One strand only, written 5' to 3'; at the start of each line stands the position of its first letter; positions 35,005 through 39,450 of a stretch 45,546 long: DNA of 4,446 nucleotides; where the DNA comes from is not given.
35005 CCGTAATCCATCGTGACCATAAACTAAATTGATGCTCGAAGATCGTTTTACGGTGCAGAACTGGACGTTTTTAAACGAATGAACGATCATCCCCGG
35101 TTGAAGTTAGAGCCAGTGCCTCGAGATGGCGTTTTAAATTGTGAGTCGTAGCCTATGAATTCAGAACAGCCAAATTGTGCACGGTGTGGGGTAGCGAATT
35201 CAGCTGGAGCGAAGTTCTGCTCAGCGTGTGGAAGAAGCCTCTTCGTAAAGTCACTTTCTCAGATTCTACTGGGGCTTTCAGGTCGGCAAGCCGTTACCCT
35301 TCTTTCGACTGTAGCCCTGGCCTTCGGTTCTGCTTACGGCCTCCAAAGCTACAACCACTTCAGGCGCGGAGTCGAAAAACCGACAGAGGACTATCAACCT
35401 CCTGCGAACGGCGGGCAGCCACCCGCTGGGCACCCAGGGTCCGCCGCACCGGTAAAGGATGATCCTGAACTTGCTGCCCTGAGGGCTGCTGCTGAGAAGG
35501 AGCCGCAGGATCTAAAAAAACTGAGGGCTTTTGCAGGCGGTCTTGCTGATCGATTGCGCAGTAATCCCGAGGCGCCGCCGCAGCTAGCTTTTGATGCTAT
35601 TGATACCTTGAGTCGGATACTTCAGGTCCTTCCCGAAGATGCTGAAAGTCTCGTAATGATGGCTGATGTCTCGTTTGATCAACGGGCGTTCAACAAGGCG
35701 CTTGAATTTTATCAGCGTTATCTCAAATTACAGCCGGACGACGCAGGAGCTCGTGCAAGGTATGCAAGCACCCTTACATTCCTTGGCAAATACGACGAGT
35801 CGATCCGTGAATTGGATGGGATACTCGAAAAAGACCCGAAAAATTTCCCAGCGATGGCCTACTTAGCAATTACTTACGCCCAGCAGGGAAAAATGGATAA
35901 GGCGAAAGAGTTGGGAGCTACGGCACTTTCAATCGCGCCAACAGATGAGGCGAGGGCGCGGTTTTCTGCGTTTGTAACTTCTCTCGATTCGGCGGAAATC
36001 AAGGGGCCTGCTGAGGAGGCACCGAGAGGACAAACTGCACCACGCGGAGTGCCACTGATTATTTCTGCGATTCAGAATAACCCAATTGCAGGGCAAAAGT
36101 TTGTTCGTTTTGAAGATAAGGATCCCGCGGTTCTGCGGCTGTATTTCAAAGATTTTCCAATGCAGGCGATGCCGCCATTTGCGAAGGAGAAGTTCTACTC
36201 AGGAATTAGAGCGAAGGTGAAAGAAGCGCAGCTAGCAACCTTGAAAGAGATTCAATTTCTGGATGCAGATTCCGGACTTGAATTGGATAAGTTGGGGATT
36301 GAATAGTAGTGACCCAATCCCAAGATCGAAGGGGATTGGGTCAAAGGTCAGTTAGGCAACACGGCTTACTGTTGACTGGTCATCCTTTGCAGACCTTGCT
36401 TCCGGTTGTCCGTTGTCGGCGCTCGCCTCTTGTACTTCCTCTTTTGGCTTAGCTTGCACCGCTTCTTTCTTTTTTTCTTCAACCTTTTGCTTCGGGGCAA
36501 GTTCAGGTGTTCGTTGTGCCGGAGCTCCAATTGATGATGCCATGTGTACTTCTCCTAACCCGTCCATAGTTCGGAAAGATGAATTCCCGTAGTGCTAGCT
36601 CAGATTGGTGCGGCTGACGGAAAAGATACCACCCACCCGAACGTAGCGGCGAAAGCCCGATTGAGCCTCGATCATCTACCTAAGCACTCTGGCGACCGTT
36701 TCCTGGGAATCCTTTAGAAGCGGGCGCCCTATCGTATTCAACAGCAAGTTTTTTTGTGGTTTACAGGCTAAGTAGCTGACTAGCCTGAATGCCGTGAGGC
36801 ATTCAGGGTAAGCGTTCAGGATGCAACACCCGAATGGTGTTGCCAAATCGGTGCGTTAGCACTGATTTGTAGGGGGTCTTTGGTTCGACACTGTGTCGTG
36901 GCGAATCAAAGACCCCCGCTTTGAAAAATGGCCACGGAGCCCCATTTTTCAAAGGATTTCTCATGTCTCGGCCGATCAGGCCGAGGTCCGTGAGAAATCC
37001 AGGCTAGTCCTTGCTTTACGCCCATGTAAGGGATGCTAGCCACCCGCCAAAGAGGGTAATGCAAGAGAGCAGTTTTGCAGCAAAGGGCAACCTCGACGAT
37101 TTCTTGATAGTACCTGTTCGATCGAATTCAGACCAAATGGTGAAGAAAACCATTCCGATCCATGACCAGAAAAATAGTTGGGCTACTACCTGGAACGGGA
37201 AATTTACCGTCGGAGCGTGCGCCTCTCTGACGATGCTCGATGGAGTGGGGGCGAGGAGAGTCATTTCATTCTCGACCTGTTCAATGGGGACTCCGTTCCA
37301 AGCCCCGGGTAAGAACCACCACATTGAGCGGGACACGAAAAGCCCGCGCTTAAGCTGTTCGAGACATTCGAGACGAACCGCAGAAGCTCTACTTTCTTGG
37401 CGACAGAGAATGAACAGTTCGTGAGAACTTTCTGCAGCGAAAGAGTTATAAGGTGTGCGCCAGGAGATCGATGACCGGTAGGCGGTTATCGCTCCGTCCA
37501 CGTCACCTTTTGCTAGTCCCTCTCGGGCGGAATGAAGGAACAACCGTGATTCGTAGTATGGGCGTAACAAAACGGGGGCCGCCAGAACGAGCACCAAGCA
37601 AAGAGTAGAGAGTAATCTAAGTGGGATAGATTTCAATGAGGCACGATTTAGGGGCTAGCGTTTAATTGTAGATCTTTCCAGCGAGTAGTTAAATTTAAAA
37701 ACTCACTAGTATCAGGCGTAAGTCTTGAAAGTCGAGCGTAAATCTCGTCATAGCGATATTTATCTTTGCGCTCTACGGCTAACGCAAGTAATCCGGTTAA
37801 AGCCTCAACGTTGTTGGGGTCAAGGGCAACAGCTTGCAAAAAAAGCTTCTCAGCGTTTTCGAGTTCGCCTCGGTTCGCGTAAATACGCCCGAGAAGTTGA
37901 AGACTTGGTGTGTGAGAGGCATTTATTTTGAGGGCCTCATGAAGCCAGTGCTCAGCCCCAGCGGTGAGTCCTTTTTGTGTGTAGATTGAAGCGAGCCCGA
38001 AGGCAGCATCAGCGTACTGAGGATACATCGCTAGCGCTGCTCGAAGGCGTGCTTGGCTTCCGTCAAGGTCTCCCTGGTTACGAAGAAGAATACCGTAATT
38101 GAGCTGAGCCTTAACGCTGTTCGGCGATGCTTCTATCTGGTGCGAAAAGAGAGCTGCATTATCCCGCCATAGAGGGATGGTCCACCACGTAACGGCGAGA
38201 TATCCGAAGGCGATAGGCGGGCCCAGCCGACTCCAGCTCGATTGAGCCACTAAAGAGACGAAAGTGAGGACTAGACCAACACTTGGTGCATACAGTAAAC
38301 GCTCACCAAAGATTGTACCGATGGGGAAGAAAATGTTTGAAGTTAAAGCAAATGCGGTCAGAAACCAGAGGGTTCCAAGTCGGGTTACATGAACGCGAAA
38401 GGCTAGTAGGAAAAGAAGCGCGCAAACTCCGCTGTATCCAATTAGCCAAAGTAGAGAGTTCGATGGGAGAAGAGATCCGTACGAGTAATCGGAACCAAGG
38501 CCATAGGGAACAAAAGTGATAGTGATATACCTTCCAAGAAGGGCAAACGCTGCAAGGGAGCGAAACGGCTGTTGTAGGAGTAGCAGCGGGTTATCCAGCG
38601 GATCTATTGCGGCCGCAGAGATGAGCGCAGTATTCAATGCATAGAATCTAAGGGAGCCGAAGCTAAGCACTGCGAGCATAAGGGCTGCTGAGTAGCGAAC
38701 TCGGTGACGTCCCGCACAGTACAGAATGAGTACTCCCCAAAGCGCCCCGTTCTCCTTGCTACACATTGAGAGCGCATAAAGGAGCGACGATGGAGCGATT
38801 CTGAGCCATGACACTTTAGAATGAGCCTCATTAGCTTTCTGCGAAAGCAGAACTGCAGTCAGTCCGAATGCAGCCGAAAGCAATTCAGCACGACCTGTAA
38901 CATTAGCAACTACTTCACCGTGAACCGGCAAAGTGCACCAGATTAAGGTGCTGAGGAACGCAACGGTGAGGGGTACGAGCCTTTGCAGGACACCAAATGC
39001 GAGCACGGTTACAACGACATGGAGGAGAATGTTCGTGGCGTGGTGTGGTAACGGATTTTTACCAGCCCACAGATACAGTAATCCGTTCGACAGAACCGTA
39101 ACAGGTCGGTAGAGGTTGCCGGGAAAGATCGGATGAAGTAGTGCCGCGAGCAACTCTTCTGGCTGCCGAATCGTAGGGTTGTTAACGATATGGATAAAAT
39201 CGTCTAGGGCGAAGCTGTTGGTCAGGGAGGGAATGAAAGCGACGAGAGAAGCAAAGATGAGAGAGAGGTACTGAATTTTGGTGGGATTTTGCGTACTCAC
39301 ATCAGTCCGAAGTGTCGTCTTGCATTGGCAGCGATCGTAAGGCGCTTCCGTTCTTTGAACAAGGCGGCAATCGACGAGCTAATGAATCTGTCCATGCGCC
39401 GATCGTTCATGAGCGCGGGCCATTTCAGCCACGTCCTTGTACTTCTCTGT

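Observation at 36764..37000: Seven back-to-back near-perfect stem-loops filling an intergenic region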

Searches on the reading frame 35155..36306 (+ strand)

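Call 18: search_protein_families(library=pfam, proteins=[window:35155-36306:+])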
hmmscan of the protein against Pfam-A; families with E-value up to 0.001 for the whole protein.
window:35155-36306:+ (383 aa): 20 families
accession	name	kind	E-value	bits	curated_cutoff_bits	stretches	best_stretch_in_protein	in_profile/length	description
PF14559.12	TPR_19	-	7.6e-18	65.1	25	3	211-267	5-60/68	Tetratricopeptide repeat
PF13431.12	TPR_17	-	6.1e-12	45.3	24.4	1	223-251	5-33/34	Tetratricopeptide repeat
PF23914.1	TPR_CcmH_CycH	-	3.4e-11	43.7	42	1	155-267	42-157/158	Cytochrome c-type biogenesis protein H TPR domain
PF07719.23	TPR_2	-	4.9e-11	42.3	27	0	163-196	1-34/34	Tetratricopeptide repeat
PF13432.12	TPR_16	-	1.9e-10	41.4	32.7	1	210-264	10-64/65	Tetratricopeptide repeat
PF13428.12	TPR_14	-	2e-10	40.7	23.5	0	165-205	3-43/44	Tetratricopeptide repeat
PF12895.13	ANAPC3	-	6e-09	36.5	27.2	1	148-221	8-80/82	Anaphase-promoting complex, cyclosome, subunit 3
PF25064.1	ARM_TT21_5th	-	9.5e-09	36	27.8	0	165-213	3-51/117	TT21 fifth ARM repeats domain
PF00515.34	TPR_1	-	5.7e-08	32.7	27.8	0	165-196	3-34/34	Tetratricopeptide repeat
PF13181.12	TPR_8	-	2.3e-07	30.8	25.7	0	163-196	1-34/34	Tetratricopeptide repeat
PF13424.12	TPR_12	-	1.2e-06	29.1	30.1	0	202-261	8-75/77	Tetratricopeptide repeat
PF13240.11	Zn_Ribbon_1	-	4.5e-06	26.7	25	1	8-29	2-23/23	zinc-ribbon domain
PF13371.12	TPR_9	-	1.5e-05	25.3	35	1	176-229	8-61/73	Tetratricopeptide repeat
PF24575.1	TPR_Slam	-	2.4e-05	25.1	35.2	0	146-207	28-91/104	Surface lipoprotein assembly modifier, N-terminal TPR repeats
PF17874.7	TPR_MalT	-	7.4e-05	22.6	45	0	235-275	5-45/336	MalT-like TPR region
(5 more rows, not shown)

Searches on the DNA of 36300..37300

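Call 6: search_rna_families(source=window, start=36300, end=37300, threshold=evalue, max_evalue=10)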
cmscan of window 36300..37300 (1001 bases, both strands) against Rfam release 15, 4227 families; matches with E-value up to 10: 1.
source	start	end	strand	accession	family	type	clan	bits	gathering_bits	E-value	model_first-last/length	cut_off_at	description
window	36855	36957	+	RF03162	TD-2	Gene; sRNA;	CL00124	25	48.7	0.33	1-98/98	no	TD-2 RNA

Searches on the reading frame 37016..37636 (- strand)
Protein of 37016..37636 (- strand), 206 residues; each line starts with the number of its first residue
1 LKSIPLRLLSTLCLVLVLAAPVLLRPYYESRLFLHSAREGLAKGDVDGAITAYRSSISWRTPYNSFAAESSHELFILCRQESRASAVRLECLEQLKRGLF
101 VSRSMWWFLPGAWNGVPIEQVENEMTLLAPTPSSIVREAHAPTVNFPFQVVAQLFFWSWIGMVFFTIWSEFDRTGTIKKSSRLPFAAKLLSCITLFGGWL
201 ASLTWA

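Call 18: search_protein_families(library=pfam, proteins=[window:37016-37636:-])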
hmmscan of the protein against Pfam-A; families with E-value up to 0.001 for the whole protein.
window:37016-37636:- (206 aa): 0 families

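Call 49: find_encoding_contigs(protein=window:37016-37636:-, flank=2000, max_places=10)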
Protein window:37016-37636:- (206 aa): no gene with exactly this product is on record in the collection.

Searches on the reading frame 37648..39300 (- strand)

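Call 18: search_protein_families(library=pfam, proteins=[window:37648-39300:-])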
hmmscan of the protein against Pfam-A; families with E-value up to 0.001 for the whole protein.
window:37648-39300:- (550 aa): 11 families
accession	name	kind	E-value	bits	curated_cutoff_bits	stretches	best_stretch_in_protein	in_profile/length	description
PF13431.12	TPR_17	-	6.6e-13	48.3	24.4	0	389-416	6-33/34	Tetratricopeptide repeat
PF07719.23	TPR_2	-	8.4e-12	44.7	27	1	467-497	4-34/34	Tetratricopeptide repeat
PF13432.12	TPR_16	-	2.8e-11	44.1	32.7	1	403-460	4-61/65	Tetratricopeptide repeat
PF14559.12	TPR_19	-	3.6e-11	43.7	25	2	409-468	4-62/68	Tetratricopeptide repeat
PF13181.12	TPR_8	-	8.4e-11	41.6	25.7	1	466-497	3-34/34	Tetratricopeptide repeat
PF13428.12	TPR_14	-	9.3e-11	41.7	23.5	1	467-505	4-42/44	Tetratricopeptide repeat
PF13414.12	TPR_11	-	3.4e-09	36.7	26.8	1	471-504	1-34/42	TPR repeat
PF00515.34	TPR_1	-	2.3e-07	30.8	27.8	1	469-497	6-34/34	Tetratricopeptide repeat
PF13374.12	TPR_10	-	5.9e-07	29.7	27.5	0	467-492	5-30/42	Tetratricopeptide repeat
PF13176.12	TPR_7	-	1.6e-06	28.2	27.9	1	466-498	1-35/36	Tetratricopeptide repeat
PF13424.12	TPR_12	-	3.9e-06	27.4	30.1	0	398-459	5-74/77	Tetratricopeptide repeat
